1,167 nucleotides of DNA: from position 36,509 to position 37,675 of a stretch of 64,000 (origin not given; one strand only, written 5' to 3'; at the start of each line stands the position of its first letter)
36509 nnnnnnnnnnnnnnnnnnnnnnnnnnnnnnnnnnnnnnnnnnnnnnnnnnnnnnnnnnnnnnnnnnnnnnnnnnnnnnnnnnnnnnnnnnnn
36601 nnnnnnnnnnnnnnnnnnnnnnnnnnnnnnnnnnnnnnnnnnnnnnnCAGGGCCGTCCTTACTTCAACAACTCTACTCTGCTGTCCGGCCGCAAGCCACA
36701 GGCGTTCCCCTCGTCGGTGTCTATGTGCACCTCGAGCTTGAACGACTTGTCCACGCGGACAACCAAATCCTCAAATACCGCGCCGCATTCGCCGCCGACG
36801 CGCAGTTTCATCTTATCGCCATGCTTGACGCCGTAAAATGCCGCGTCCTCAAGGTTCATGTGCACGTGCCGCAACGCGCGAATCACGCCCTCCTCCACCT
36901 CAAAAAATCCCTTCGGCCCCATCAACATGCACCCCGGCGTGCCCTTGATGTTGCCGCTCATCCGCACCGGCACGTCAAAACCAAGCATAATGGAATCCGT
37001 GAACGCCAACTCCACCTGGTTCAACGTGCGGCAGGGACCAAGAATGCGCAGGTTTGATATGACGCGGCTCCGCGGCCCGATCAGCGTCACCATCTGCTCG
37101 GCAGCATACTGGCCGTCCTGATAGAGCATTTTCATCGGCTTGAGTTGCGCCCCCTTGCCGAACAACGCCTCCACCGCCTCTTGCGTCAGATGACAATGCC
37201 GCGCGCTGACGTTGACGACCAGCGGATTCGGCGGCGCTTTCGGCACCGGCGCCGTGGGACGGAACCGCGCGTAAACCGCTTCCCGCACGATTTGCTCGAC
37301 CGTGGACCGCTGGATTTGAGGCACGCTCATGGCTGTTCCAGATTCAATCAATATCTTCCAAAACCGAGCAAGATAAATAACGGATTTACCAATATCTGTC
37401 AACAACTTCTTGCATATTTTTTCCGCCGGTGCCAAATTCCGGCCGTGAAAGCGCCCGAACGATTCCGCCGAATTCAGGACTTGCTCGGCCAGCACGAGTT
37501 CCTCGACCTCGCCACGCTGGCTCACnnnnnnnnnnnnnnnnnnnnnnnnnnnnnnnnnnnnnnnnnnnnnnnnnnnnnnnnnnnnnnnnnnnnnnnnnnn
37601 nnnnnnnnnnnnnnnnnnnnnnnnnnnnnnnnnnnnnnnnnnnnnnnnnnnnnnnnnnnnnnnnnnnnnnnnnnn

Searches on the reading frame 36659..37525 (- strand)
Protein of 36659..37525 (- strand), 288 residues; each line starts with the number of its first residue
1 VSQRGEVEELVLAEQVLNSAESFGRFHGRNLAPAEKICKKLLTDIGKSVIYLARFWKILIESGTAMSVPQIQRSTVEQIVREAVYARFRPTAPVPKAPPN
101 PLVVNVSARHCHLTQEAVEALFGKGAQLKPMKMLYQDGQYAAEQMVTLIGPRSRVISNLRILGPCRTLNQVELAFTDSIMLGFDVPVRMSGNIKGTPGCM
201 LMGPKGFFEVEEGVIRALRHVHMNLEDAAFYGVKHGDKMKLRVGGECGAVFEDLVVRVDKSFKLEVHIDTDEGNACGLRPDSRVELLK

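Call 6: search_protein_families(library=ncbifam, proteins=[window:36659-37525:-], max_evalue=0.01)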
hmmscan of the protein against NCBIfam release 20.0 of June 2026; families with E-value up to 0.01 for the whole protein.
window:36659-37525:- (288 aa): 2 families
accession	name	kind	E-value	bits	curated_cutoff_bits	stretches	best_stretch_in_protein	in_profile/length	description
NF011652.1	PRK15070.1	subfamily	9.9e-74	247.1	209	1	103-286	2-184/185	phosphate propanoyltransferase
NF040837.1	BMC_EutD_Gpos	exception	8.1e-61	205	315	1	102-286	20-203/205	ethanolamine utilization phosphate acetyltransferase EutD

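Call 46: search_protein_families(library=pfam, proteins=[window:36659-37525:-], max_evalue=0.001)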
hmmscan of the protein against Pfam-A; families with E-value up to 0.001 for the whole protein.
window:36659-37525:- (288 aa): 1 family
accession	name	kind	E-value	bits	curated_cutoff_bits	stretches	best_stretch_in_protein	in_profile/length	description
PF06130.18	PTAC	-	1e-72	244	25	1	104-278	2-175/176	Phosphate propanoyltransferase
